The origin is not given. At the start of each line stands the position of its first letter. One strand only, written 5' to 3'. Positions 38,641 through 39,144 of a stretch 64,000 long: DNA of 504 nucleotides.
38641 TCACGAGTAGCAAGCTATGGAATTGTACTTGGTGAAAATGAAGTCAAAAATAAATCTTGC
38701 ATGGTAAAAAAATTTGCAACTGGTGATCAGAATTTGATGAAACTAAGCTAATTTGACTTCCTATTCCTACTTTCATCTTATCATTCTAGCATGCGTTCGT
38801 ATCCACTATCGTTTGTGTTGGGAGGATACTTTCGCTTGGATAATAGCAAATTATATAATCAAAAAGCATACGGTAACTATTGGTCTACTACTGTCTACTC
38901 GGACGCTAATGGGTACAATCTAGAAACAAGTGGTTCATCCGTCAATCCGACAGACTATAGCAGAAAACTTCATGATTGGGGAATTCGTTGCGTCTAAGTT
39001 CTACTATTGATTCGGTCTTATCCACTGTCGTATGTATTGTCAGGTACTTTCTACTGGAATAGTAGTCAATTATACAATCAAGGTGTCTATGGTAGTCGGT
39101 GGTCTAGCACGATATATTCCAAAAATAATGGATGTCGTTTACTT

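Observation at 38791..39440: Array of three silent, perfectly collinear variable C-terminal cassettes (CLec/FISUMP-like tips)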

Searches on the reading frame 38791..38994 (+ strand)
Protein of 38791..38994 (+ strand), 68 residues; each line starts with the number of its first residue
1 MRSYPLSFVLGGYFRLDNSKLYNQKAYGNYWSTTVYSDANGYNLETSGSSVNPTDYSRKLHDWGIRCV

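Call 6: search_protein_families(library=pfam, proteins=[window:38791-38994:+], max_evalue=10)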
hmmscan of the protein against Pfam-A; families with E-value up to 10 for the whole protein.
seq(68 aa): 1 family
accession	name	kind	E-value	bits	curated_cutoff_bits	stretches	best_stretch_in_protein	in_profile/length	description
PF09603.15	Fib_succ_major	-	0.011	16.5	33.9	1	6-68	125-186/187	Fibrobacter succinogenes major domain (Fib_succ_major)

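Call 7: search_protein_families(library=ncbifam, proteins=[window:38791-38994:+], max_evalue=10)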
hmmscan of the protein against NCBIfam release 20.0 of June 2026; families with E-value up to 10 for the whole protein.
seq(68 aa): 0 families

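Call 11: find_homologous_proteins(query=A1, max_evalue=0.01)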
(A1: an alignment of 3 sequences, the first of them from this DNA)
Query A1 (3 sequences) (67 aa, profile of the alignment): 2 proteins with E <= 0.01 among 5 candidates.
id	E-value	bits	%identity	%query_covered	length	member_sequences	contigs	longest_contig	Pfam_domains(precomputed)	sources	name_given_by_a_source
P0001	1.7e-34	136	100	100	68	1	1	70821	-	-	-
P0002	3.9e-13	67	39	100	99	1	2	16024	-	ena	-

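Call 13: find_encoding_contigs(protein=P0002, flank=8000)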
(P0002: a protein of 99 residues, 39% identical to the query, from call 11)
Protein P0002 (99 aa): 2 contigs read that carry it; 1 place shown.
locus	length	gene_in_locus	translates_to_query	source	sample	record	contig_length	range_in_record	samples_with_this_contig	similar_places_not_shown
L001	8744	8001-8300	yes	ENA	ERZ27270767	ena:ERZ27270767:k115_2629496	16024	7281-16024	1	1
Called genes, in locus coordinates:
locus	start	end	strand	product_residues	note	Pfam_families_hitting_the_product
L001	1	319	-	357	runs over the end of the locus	PF01476:LysM, PF23577:LysM_RLK (faint), PF01476:LysM, PF23473:LysM3_LYK4_5 (weak), PF05257:CHAP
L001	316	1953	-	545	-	PF03652:RuvX, PF02618:YceG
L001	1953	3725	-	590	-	-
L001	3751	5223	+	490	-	PF00989:PAS (weak), PF13188:PAS_8 (faint), PF13426:PAS_9, PF00512:HisKA, PF02518:HATPase_c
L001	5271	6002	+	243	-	PF00072:Response_reg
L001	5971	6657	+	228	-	PF01479:S4, PF00849:PseudoU_synth_2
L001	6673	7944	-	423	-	PF06723:MreB_Mbl (faint), PF11104:PilM_2 (weak), PF14450:FtsA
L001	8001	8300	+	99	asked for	-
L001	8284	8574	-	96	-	-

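Call 18: find_related_loci(query=A3, collection=genome_contigs, flank=6000)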
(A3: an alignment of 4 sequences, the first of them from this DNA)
Query A3 (67 aa) in genome_contigs; peptide patterns used: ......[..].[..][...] (x = any residue, [..] = any of these).
35 stretches matched a pattern; 28 encode a relative of the query (tblastn E <= 1e-3); 27 distinct loci.
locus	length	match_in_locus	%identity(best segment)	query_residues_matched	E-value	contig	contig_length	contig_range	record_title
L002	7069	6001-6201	42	1-67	1e-12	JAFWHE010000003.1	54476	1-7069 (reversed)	Candidatus Saccharibacteria bacterium isolate RGIG5736 Sheep_Ileum-1__c39231, whole genome shotgun sequence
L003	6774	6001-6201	40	1-67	2e-12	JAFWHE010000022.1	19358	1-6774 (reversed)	Candidatus Saccharibacteria bacterium isolate RGIG5736 Sheep_Ileum-1__c188993, whole genome shotgun sequence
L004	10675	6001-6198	41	1-66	1e-11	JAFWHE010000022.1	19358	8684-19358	Candidatus Saccharibacteria bacterium isolate RGIG5736 Sheep_Ileum-1__c188993, whole genome shotgun sequence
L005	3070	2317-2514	39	1-66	1e-11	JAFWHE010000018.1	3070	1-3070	Candidatus Saccharibacteria bacterium isolate RGIG5736 Sheep_Ileum-1__c117269, whole genome shotgun sequence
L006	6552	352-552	39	1-67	2e-11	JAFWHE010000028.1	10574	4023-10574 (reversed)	Candidatus Saccharibacteria bacterium isolate RGIG5736 Sheep_Ileum-1__c227702, whole genome shotgun sequence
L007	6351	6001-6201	37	1-67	2e-11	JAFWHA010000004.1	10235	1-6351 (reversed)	Candidatus Saccharibacteria bacterium isolate RGIG5732 Sheep_Ileum-1__c70561, whole genome shotgun sequence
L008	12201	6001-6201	36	1-67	1e-10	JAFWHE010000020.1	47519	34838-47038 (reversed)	Candidatus Saccharibacteria bacterium isolate RGIG5736 Sheep_Ileum-1__c135197, whole genome shotgun sequence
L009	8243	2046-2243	39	2-67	1e-10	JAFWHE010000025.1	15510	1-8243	Candidatus Saccharibacteria bacterium isolate RGIG5736 Sheep_Ileum-1__c215560, whole genome shotgun sequence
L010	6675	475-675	39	1-67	3e-10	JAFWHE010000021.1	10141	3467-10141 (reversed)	Candidatus Saccharibacteria bacterium isolate RGIG5736 Sheep_Ileum-1__c172979, whole genome shotgun sequence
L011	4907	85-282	38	1-66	5e-10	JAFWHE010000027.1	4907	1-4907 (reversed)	Candidatus Saccharibacteria bacterium isolate RGIG5736 Sheep_Ileum-1__c226011, whole genome shotgun sequence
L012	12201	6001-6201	34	1-67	4e-10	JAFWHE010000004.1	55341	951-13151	Candidatus Saccharibacteria bacterium isolate RGIG5736 Sheep_Ileum-1__c41743, whole genome shotgun sequence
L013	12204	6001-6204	37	1-67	7e-10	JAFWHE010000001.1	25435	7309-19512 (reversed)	Candidatus Saccharibacteria bacterium isolate RGIG5736 Sheep_Ileum-1__c38643, whole genome shotgun sequence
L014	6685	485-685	39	1-67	8e-10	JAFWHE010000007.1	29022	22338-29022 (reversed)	Candidatus Saccharibacteria bacterium isolate RGIG5736 Sheep_Ileum-1__c52626, whole genome shotgun sequence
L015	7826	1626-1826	37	1-67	1e-9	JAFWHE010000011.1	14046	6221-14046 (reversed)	Candidatus Saccharibacteria bacterium isolate RGIG5736 Sheep_Ileum-1__c81392, whole genome shotgun sequence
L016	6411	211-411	40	1-67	2e-9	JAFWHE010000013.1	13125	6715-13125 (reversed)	Candidatus Saccharibacteria bacterium isolate RGIG5736 Sheep_Ileum-1__c85149, whole genome shotgun sequence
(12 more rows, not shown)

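Call 29: search_protein_representatives(alignment_id=A4)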
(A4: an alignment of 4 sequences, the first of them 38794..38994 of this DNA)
Query: 4 sequences, 71 profile positions. Proteins with E-value up to 0.001 (for the whole library): 2091; up to 1e-10: 277; up to 1e-30: 18. The best 150 are listed.
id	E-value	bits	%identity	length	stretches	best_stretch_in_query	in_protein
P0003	1.2e-72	256.5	-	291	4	1-66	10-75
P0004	2.3e-59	213.9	-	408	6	1-65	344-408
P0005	3.8e-46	171.5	-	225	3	1-69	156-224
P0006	3.1e-44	165.4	-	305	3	1-68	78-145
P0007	1.1e-43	163.6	-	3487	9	7-67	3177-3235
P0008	1.6e-42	159.9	-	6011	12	28-67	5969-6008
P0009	5.8e-42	158.1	-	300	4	1-66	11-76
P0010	7.9e-42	157.7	-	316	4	1-65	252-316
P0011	7.4e-41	154.6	-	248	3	1-69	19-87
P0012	3.7e-35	136.3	-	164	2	1-68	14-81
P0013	8.2e-34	132.0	-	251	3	4-67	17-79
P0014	1.3e-33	131.4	-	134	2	1-71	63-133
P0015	2.3e-33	130.6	-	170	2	1-70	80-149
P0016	2.4e-33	130.5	-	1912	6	7-69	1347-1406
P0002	2.2e-32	127.4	-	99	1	1-71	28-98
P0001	4.7e-32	126.4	-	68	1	1-67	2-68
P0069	2.4e-19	85.7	-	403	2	1-69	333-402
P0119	3.9e-16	75.4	-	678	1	1-68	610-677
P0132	2.3e-15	72.9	-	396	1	2-67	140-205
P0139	4.5e-15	72.0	-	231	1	1-67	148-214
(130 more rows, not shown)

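Call 33: find_encoding_contigs(protein=P0001, flank=3000)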
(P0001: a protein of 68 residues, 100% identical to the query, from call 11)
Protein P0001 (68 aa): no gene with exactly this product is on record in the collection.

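Call 37: find_homologous_proteins(query=P0119, max_evalue=0.00001)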
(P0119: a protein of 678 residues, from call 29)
Query P0119 (678 aa): 234 proteins with E <= 0.00001 among 8000 candidates; the best 120 are listed.
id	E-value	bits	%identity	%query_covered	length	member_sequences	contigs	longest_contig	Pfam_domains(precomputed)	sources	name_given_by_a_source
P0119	0.0e+0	1498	100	100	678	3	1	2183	-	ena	-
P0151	1.1e-288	978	68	100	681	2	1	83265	PF09603.16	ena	-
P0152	8.5e-214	730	54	100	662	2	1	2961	-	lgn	-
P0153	6.7e-210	717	54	95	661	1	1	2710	PF09603.16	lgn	-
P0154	3.7e-208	712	53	100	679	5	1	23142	PF09603.16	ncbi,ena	-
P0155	5.5e-168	579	48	100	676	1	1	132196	PF09603.16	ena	-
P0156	3.1e-166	573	49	97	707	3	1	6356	PF09603.16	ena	-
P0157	6.7e-163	562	46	97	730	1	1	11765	-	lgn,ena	-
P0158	7.4e-163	562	45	100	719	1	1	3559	PF09603.16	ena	-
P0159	5.0e-158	546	45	99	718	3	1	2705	PF09603.16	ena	-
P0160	2.4e-150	521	44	93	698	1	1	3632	PF09603.16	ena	-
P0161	2.6e-149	517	42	100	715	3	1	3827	PF09603.16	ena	-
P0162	2.3e-147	511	43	100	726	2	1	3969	-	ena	-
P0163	8.2e-119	416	41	100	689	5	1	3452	-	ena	-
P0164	8.6e-113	397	40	100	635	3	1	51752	PF09603.16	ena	-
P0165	1.7e-112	396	39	98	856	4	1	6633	PF09603.16,PF07603.18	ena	-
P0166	3.3e-104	368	38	98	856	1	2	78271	PF09603.16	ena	-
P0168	3.1e-96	342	37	100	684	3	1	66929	-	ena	-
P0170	3.1e-86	309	38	98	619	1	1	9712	PF09603.16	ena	-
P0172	6.8e-81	291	33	99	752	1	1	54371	-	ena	-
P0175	2.1e-75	273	50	39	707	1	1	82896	PF09603.16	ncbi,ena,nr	ncbi:hypothetical protein J6S39_00480 [Candidatus Saccharibacteria bacterium]|nr:hypothetical protei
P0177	1.0e-65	241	32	95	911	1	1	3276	PF09603.16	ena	-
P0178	1.4e-60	224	31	95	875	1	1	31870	PF09603.16,PF07603.18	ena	-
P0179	2.9e-60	223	30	95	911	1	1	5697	PF09603.16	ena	-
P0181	3.4e-58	216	31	98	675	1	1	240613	PF09603.16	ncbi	-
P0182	5.3e-57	212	32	98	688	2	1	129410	PF09603.16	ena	-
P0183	5.4e-56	209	29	45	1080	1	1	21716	PF09603.16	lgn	-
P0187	6.5e-53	199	30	97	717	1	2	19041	PF09603.16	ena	-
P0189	1.5e-50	191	32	55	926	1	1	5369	PF09603.16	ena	-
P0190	1.2e-47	181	29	94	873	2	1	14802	PF09603.16,PF01833.31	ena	-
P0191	9.1e-47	178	30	95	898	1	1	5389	PF09603.16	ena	-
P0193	1.4e-45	175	37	33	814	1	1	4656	PF09603.16,PF26707.1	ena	-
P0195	6.3e-45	172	33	96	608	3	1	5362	PF09603.16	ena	-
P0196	2.9e-44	170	38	33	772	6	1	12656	PF09603.16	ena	-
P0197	1.0e-43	168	31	98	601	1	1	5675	PF09603.16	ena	-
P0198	2.4e-43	167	29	94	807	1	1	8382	PF09603.16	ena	-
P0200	1.9e-41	161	28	83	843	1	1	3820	PF09603.16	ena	-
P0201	3.3e-41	160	29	87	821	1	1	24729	PF09603.16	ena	-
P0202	1.5e-40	158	29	95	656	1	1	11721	PF09603.16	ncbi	-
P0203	8.7e-40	155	29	95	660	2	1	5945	PF09603.16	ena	-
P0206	1.3e-36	145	27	86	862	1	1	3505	PF09603.16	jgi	jgi:uncharacterized protein (TIGR02145 family)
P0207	1.9e-36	144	36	33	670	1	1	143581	PF09603.16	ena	-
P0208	2.3e-35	141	30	87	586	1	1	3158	PF09603.16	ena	-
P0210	1.1e-32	132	29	92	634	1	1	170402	PF09603.16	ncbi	-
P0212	3.2e-32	130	30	91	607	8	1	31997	PF09603.16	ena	-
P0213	4.3e-32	130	29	95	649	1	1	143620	PF09603.16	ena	-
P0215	5.0e-31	126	28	85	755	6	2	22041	PF09603.16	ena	-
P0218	7.2e-30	123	29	98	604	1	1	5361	PF09603.16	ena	-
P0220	3.1e-29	121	29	49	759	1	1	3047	PF09603.16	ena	-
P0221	3.5e-29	120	28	93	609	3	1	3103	PF09603.16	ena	-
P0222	6.0e-29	120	35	41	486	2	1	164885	PF09603.16,PF26707.1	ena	-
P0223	6.5e-29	119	32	33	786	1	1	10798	PF09603.16,PF09479.17,PF07603.18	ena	-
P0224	1.1e-28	119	30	87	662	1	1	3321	PF09603.16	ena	-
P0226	2.0e-28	118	30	95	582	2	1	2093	PF09603.16,PF26707.1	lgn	-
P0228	9.4e-28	116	28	95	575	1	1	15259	PF09603.16,PF07603.18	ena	-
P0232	1.8e-26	111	30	93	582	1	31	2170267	PF09603.16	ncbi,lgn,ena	-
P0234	5.6e-26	110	32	41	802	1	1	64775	PF09603.16,PF09479.17,PF26707.1,PF07603.18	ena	-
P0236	3.0e-25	107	31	33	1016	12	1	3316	PF09603.16,PF09479.17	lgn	-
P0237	7.1e-25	106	32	42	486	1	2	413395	PF09603.16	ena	-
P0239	1.5e-24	105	29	87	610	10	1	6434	PF09603.16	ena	-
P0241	2.0e-24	105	29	63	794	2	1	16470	PF09603.16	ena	-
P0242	4.4e-24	104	30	65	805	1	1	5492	PF09603.16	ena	-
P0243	6.8e-24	103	28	94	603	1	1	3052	PF09603.16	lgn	-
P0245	9.7e-24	102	32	41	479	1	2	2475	PF09603.16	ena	-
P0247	1.4e-23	102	29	94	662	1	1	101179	PF09603.16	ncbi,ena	-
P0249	7.4e-23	99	35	33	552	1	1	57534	PF09603.16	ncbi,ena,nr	ncbi:fibrobacter succinogenes major paralogous domain-containing protein [Candidatus Saccharibacteri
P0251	1.2e-22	99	32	42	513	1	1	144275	PF09603.16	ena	-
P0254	6.5e-22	96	31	33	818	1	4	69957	PF09603.16,PF09479.17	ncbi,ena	-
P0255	5.2e-21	93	27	99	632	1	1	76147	PF09603.16,PF09479.17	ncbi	-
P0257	8.4e-21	93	28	95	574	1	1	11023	PF09603.16,PF26707.1,PF07603.18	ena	-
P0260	3.7e-20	91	33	33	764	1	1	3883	PF09603.16,PF09479.17,PF26707.1,PF07603.18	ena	-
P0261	5.1e-20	90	30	33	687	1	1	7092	PF09603.16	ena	-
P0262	5.2e-20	90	26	95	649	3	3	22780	PF09603.16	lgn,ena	-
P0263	2.7e-19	88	27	90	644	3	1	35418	PF09603.16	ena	-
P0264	3.0e-19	88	27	95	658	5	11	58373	PF09603.16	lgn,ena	-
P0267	2.1e-18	85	30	41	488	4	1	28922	PF09603.16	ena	-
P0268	3.5e-18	84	31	42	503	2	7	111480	PF09603.16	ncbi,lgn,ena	-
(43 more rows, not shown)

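Call 38: find_encoding_contigs(protein=P0151, flank=10000, max_places=2)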
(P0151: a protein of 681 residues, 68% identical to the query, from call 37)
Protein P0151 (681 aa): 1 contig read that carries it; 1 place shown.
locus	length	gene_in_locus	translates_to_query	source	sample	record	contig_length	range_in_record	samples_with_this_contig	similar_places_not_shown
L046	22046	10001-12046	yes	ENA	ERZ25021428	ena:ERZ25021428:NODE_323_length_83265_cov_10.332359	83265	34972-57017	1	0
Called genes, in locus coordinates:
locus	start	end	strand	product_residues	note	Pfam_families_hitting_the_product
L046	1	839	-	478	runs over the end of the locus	PF13328:HD_4, PF01966:HD, PF04607:RelA_SpoT, PF02824:TGS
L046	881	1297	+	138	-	PF00075:RNase_H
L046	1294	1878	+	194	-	-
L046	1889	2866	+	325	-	PF16162:KwaB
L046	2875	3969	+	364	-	PF03706:LPG_synthase_TM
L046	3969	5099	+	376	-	PF13742:tRNA_anti_2, PF01336:tRNA_anti-codon, PF02601:Exonuc_VII_L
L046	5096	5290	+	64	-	PF02609:Exonuc_VII_S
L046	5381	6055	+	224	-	-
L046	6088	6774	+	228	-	PF02518:HATPase_c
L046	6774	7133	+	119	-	PF00072:Response_reg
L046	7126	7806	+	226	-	PF11967:RecO_N, PF02565:RecO_C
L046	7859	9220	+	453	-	PF28494:GlyRS_ins_1 (faint), PF00587:tRNA-synt_2b, PF03129:HGTP_anticodon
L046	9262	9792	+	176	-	PF00719:Pyrophosphatase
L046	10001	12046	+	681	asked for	PF09603:Fib_succ_major (faint)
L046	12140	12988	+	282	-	-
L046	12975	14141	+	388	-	-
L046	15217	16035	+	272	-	PF01795:Methyltransf_5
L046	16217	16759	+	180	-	-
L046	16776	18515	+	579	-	PF03717:PBP_dimer, PF00905:Transpeptidase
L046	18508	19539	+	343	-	PF00953:Glycos_transf_4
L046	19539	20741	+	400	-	PF01098:FTSW_RODA_SPOVE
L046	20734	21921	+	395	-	PF03033:Glyco_transf_28, PF04101:Glyco_tran_28_C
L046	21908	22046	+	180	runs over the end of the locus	-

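Call 39: find_encoding_contigs(protein=P0155, flank=10000, max_places=2)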
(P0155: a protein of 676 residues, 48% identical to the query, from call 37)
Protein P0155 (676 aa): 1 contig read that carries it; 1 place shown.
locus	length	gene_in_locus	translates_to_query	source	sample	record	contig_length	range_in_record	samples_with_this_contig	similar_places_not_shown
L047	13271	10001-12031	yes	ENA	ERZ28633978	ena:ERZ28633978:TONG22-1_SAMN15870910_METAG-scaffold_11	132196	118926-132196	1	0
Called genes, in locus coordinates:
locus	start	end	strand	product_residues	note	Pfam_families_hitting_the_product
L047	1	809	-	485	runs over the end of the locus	PF13328:HD_4, PF01966:HD, PF04607:RelA_SpoT, PF02824:TGS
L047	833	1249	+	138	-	PF00075:RNase_H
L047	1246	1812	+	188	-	-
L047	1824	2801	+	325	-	PF16162:KwaB (weak)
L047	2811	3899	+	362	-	PF03706:LPG_synthase_TM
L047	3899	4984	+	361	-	PF13742:tRNA_anti_2, PF01336:tRNA_anti-codon, PF02601:Exonuc_VII_L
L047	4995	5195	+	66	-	PF02609:Exonuc_VII_S (weak)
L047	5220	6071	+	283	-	-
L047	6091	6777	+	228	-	PF02518:HATPase_c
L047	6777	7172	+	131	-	PF00072:Response_reg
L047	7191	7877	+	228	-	PF11967:RecO_N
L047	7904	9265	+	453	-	PF28494:GlyRS_ins_1 (faint), PF00587:tRNA-synt_2b, PF03129:HGTP_anticodon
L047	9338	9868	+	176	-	PF00719:Pyrophosphatase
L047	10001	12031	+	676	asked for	PF09603:Fib_succ_major (faint)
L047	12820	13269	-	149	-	?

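Call 54: find_encoding_contigs(protein=P0154, flank=10000, max_places=2)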
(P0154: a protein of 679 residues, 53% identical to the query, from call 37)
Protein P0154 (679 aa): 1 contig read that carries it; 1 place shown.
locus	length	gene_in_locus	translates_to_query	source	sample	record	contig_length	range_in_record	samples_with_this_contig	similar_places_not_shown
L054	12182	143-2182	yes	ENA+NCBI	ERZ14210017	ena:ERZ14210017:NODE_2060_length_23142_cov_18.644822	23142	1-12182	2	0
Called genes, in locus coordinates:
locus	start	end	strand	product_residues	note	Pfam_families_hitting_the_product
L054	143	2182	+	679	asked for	PF09603:Fib_succ_major (weak)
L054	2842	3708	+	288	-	PF01795:Methyltransf_5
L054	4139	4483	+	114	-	-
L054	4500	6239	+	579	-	PF03717:PBP_dimer, PF00905:Transpeptidase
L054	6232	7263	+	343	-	PF00953:Glycos_transf_4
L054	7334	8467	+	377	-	PF01098:FTSW_RODA_SPOVE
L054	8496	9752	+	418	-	PF03033:Glyco_transf_28, PF04101:Glyco_tran_28_C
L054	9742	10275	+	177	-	-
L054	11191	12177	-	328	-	-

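Call 55: find_encoding_contigs(protein=P0164, flank=10000, max_places=2)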
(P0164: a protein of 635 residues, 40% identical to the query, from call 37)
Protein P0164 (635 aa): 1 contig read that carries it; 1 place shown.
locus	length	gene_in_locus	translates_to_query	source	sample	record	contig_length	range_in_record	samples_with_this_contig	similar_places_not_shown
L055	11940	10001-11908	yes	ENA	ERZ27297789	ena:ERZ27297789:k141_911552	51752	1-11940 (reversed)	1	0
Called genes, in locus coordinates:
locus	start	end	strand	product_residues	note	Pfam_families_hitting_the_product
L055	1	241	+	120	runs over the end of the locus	PF00075:RNase_H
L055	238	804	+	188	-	-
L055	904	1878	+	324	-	PF16162:KwaB (weak)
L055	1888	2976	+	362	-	PF03706:LPG_synthase_TM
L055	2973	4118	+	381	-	PF13742:tRNA_anti_2, PF01336:tRNA_anti-codon, PF02601:Exonuc_VII_L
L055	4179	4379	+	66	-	PF02609:Exonuc_VII_S (weak)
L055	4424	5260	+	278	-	-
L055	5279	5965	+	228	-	PF02518:HATPase_c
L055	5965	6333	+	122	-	PF00072:Response_reg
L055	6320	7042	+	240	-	PF11967:RecO_N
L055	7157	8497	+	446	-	PF28494:GlyRS_ins_1 (faint), PF00587:tRNA-synt_2b, PF03129:HGTP_anticodon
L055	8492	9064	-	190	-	PF00719:Pyrophosphatase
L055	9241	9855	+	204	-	PF01936:NYN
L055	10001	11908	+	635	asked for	PF09603:Fib_succ_major (weak)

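Call 56: find_encoding_contigs(protein=P0168, flank=10000, max_places=2)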
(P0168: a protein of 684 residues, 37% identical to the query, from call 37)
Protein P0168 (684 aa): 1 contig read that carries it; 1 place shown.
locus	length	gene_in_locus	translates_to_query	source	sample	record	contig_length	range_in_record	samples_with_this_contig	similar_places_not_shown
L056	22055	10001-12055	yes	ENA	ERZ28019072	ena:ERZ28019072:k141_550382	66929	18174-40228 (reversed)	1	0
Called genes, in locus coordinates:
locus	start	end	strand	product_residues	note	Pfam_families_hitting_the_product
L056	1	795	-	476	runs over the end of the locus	PF13328:HD_4, PF01966:HD, PF04607:RelA_SpoT, PF02824:TGS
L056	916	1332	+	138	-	PF00075:RNase_H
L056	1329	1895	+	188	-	PF01928:CYTH (weak)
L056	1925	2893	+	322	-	PF16162:KwaB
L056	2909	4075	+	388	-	PF13742:tRNA_anti_2, PF01336:tRNA_anti-codon (weak), PF02601:Exonuc_VII_L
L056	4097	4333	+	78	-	PF02609:Exonuc_VII_S (weak)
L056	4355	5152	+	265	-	-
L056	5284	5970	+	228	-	PF02518:HATPase_c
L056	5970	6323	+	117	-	PF00072:Response_reg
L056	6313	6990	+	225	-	PF11967:RecO_N, PF02565:RecO_C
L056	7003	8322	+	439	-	PF28494:GlyRS_ins_1 (faint), PF00587:tRNA-synt_2b, PF03129:HGTP_anticodon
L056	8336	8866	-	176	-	PF00719:Pyrophosphatase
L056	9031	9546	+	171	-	PF01936:NYN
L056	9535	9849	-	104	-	-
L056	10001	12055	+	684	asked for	-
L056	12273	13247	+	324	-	-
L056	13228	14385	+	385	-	PF00078:RVT_1 (weak)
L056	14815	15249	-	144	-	-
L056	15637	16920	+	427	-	PF13173:AAA_14, PF13635:DUF4143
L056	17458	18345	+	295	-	PF01795:Methyltransf_5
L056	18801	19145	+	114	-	-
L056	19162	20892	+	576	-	PF03717:PBP_dimer, PF00905:Transpeptidase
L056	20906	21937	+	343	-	PF00953:Glycos_transf_4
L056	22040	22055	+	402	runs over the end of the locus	PF01098:FTSW_RODA_SPOVE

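Call 74: search_solved_structures(query=P0151, max_evalue=1)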
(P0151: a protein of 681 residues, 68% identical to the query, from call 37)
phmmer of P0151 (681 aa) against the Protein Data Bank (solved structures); distinct sequences matched with E-value up to 1: 0.
